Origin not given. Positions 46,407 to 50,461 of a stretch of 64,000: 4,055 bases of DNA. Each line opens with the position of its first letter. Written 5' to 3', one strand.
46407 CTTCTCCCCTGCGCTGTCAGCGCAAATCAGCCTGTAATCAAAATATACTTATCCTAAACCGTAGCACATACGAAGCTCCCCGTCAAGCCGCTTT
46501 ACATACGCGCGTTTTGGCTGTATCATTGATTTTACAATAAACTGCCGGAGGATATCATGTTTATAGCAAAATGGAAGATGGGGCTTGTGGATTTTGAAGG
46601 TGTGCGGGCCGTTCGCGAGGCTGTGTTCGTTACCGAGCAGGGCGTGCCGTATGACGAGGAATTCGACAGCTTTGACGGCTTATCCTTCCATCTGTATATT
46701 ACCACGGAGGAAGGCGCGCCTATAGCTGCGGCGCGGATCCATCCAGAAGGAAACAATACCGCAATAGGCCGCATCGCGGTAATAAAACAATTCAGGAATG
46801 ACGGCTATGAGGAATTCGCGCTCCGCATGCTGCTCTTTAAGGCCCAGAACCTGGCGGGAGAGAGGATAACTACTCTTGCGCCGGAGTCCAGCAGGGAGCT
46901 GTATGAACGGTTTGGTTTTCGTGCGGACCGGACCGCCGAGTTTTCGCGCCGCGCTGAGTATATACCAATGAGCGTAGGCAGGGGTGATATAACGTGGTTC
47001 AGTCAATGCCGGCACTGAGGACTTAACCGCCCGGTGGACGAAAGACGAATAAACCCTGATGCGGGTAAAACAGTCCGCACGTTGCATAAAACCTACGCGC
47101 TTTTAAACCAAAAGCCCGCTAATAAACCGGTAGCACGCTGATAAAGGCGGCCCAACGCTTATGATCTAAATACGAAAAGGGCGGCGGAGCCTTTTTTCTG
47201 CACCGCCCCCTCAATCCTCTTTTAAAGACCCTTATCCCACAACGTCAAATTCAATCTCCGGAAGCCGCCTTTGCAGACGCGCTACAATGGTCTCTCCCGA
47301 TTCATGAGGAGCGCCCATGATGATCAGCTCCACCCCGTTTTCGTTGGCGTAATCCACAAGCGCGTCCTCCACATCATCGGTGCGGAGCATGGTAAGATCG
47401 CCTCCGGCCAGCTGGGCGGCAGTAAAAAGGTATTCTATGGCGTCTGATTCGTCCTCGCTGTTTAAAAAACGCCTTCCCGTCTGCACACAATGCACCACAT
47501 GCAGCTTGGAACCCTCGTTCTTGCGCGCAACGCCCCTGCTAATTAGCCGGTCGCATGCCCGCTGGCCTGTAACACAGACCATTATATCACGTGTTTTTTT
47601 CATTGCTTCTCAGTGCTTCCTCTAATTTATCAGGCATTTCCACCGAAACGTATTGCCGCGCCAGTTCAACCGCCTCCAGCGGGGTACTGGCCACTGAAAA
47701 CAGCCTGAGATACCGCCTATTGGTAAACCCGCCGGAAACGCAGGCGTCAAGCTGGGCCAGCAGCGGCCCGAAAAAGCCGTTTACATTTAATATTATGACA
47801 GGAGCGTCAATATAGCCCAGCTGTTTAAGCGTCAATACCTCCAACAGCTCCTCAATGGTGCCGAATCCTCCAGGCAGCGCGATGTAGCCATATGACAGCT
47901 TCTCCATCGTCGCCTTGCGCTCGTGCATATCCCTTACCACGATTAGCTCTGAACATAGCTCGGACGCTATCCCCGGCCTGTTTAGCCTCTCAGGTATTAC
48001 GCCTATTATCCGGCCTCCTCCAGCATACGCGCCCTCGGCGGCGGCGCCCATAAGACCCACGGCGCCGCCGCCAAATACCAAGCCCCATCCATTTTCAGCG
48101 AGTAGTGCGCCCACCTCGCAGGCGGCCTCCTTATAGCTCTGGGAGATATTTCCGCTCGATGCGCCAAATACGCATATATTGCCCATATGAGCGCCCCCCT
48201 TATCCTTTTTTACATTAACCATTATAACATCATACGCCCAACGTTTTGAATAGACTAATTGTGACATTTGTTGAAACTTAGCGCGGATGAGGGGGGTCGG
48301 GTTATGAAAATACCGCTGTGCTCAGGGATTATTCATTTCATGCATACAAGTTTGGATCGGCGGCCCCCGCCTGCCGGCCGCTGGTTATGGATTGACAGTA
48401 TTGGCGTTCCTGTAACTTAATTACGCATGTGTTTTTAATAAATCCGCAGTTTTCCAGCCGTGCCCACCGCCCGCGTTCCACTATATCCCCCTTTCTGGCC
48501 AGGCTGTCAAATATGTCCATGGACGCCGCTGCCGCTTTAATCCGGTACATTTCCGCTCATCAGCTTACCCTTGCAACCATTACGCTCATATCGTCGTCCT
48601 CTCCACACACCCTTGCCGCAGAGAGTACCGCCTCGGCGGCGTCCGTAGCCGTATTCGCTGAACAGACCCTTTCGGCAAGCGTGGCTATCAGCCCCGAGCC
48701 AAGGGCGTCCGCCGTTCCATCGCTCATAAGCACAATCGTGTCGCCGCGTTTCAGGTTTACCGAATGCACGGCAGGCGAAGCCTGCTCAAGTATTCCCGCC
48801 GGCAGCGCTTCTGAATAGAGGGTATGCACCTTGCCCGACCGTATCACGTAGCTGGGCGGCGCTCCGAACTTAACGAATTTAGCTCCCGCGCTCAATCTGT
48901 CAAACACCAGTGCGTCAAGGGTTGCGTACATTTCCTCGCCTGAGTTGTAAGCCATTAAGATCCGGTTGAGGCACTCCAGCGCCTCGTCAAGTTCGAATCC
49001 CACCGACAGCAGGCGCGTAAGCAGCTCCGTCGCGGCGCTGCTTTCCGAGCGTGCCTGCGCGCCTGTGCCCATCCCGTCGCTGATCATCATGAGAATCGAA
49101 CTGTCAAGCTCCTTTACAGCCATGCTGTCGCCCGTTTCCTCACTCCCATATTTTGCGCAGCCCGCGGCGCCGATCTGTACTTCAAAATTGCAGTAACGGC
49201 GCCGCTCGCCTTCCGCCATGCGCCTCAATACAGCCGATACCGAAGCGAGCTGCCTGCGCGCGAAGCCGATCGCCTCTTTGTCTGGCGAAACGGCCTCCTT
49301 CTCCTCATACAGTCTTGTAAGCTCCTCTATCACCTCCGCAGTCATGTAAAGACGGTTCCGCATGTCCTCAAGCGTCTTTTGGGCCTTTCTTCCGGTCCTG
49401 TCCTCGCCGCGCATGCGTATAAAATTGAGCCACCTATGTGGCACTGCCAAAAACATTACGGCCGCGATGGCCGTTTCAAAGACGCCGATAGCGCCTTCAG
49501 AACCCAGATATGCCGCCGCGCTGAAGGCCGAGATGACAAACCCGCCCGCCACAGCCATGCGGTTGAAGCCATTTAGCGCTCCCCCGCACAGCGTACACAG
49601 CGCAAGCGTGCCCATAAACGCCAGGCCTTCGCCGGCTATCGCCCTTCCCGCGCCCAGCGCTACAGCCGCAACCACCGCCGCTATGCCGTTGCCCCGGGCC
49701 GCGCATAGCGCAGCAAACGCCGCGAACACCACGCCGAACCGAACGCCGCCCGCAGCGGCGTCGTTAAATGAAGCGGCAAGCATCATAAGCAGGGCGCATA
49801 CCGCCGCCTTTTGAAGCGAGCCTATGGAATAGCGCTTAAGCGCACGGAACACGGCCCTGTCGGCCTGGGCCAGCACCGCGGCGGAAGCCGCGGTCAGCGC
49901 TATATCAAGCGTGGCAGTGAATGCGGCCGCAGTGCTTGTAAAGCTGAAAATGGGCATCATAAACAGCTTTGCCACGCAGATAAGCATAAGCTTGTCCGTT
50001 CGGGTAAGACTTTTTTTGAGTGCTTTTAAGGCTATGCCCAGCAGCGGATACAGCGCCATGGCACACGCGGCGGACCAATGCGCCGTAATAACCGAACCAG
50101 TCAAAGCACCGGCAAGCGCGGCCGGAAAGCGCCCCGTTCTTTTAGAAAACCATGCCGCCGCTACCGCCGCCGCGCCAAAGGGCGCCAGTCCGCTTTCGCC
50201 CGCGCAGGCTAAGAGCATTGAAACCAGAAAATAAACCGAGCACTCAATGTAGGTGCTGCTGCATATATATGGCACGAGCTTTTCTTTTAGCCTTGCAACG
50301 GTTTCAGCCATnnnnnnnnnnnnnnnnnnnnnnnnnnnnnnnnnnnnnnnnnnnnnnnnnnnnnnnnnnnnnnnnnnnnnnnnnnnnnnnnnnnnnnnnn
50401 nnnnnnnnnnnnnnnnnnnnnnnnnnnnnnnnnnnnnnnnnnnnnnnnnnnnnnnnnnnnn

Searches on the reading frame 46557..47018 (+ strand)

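Call 15: search_protein_families(library=ncbifam, proteins=[window:46557-47018:+], max_evalue=0.00001)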
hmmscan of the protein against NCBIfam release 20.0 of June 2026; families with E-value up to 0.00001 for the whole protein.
window:46557-47018:+ (153 aa): 0 families

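Call 61: search_protein_families(library=pfam, proteins=[window:46557-47018:+], max_evalue=0.001)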
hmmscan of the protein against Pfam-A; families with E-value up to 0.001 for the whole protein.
window:46557-47018:+ (153 aa): 4 families
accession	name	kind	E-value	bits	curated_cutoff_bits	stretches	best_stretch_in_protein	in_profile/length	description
PF00583.31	Acetyltransf_1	-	2.1e-07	31.6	20.7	1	31-121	20-116/116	Acetyltransferase (GNAT) family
PF13508.13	Acetyltransf_7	-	5.5e-06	27.1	27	1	45-122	4-83/84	Acetyltransferase (GNAT) domain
PF13673.13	Acetyltransf_10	-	8.1e-05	23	23.6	1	42-139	29-125/128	Acetyltransferase (GNAT) domain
PF13444.12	Acetyltransf_5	-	0.00046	21.3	22.4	0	20-87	2-75/102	Acetyltransferase (GNAT) domain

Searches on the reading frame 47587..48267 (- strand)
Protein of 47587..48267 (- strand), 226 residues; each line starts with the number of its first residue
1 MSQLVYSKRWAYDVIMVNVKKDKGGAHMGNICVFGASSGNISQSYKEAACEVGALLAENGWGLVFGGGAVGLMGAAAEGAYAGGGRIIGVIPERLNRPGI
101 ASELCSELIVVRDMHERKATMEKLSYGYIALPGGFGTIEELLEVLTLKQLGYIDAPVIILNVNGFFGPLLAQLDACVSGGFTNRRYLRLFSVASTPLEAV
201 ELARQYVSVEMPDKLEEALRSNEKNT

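Call 15: search_protein_families(library=ncbifam, proteins=[window:47587-48267:-], max_evalue=0.00001)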
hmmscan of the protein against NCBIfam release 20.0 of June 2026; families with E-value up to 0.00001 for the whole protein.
window:47587-48267:- (226 aa): 3 families
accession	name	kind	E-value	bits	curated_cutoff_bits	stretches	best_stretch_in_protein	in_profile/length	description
TIGR00730.1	TIGR00730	subfamily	3.4e-54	183.3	96.35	1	31-206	3-178/178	TIGR00730 family Rossman fold protein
NF058542.1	CtkRMPhLog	equivalog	2.9e-37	128.3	300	1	31-200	4-172/177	cytokinin riboside 5'-monophosphate phosphoribohydrolase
TIGR00725.1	TIGR00725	hypoth_equivalog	2.4e-12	46.6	106.9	1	30-171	3-132/159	TIGR00725 family protein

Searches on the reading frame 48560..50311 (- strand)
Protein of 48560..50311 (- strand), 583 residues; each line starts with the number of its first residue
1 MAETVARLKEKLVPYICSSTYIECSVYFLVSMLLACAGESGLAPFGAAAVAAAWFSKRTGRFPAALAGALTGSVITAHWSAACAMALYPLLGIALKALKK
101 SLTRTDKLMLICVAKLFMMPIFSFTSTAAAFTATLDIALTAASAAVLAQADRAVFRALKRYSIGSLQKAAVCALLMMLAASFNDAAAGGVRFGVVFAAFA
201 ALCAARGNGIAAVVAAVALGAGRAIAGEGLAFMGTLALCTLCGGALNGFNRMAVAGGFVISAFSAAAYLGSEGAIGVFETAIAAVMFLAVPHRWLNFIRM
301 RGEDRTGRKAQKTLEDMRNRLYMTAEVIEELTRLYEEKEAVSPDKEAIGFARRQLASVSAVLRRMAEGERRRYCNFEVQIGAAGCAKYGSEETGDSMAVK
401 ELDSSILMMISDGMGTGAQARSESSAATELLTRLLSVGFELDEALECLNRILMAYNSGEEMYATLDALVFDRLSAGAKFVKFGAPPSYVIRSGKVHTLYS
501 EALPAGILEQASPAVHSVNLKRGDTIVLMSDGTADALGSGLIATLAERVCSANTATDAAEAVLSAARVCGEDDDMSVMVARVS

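Call 15: search_protein_families(library=ncbifam, proteins=[window:48560-50311:-], max_evalue=0.00001)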
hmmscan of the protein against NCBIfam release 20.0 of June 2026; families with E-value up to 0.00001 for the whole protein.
window:48560-50311:- (583 aa): 1 family
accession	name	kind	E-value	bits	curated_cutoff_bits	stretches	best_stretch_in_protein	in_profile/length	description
TIGR02865.1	spore_II_E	equivalog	1.1e-62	212.3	490.8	2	375-582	549-763/764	stage II sporulation protein E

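Call 61: search_protein_families(library=pfam, proteins=[window:48560-50311:-], max_evalue=0.001)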
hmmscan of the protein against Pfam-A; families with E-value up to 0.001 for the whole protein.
window:48560-50311:- (583 aa): 3 families
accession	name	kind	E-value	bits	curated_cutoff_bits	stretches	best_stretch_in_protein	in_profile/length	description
PF07228.17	SpoIIE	-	1.4e-27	97.4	25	1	405-582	4-191/192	Stage II sporulation protein E (SpoIIE)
PF19732.4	SpoIIE_N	-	9e-08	31.6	27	1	25-336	42-362/605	Stage II sporulation protein E N-terminal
PF13672.11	PP2C_2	-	0.00034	20.6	24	0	395-445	14-64/209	Protein phosphatase 2C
